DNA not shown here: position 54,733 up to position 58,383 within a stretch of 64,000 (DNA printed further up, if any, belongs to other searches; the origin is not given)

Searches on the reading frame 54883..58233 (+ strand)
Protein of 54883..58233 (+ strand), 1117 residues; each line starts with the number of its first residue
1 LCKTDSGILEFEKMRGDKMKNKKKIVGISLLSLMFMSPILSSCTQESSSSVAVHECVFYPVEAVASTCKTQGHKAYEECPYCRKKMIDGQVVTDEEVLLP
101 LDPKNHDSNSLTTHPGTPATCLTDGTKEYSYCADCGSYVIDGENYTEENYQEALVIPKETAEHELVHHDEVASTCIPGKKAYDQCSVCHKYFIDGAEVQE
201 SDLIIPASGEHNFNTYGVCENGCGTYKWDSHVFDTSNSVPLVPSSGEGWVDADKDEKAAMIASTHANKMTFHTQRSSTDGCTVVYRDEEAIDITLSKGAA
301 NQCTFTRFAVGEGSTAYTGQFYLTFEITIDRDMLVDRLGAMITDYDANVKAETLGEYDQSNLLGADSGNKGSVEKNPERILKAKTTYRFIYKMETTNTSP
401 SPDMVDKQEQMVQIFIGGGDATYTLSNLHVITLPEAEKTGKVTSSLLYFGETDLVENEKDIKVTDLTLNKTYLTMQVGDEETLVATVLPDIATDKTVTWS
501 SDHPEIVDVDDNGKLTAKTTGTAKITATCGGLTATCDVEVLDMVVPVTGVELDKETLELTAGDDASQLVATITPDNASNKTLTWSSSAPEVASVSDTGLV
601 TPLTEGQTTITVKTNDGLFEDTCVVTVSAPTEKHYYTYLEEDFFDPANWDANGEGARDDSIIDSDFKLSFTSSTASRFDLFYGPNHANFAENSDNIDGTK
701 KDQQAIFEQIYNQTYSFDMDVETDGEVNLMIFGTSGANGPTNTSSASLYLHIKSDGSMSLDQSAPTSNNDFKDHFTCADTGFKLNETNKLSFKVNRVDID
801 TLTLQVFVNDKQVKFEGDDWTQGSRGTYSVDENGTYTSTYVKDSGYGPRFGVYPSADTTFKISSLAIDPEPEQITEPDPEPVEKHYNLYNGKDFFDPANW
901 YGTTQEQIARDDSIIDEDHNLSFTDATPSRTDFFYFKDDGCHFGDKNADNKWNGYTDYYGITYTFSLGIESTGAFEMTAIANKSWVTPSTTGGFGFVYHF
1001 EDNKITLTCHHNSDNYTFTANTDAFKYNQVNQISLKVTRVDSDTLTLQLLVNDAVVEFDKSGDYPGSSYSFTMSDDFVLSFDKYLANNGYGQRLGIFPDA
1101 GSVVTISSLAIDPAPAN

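Call 11: search_protein_families(library=pfam, proteins=[window:54883-58233:+], max_evalue=0.001)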
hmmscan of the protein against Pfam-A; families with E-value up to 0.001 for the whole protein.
window:54883-58233:+ (1117 aa): 4 families
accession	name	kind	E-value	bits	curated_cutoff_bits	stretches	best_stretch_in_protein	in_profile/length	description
PF02368.24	Big_2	-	2e-27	95.4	22.8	2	546-625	1-79/79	Bacterial Ig-like domain (group 2)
PF22359.2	Big-like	-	2.9e-16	59.9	27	2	496-540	2-46/48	Bacterial Ig-like domain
PF20578.4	aBig_2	-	7e-06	26.2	27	0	550-612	1-65/89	Atrophied bacterial Ig domain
PF21461.3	HL_N-beta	-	0.00022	21.4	27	0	587-620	19-50/57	Hyaluronate lyase, N-terminal beta-sheet domain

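Call 23: search_protein_families(library=ncbifam, proteins=[window:54883-58233:+], max_evalue=0.01)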
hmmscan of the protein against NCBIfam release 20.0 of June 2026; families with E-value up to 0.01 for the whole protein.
window:54883-58233:+ (1117 aa): 0 families

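Call 74: search_solved_structures(query=window:54883-58233:+, max_evalue=0.01)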
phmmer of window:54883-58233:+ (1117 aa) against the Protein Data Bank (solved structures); distinct sequences matched with E-value up to 0.01: 7.
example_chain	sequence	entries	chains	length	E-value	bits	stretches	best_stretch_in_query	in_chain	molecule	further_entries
7quz_AAA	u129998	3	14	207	3.3e-12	48.4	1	545-628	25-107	Beta-1,3-glucanase bglH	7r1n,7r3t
9ifo_A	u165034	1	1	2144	3.6e-11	45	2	494-618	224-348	Teneurin-Like Protein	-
9pt5_A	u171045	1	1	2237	4e-11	44.8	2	494-618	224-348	Teneurin-like protein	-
9cuy_c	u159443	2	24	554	3e-06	28.7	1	442-627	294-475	Short tail fiber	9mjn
6n1a_A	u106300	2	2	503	0.00081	20.6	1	549-630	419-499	Carbohydrate-binding protein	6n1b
5ngj_A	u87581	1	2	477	0.0037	18.4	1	488-636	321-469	Tail tube protein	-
9kmh_ak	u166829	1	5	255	0.0092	17.1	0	562-617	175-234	Decoration protein gp29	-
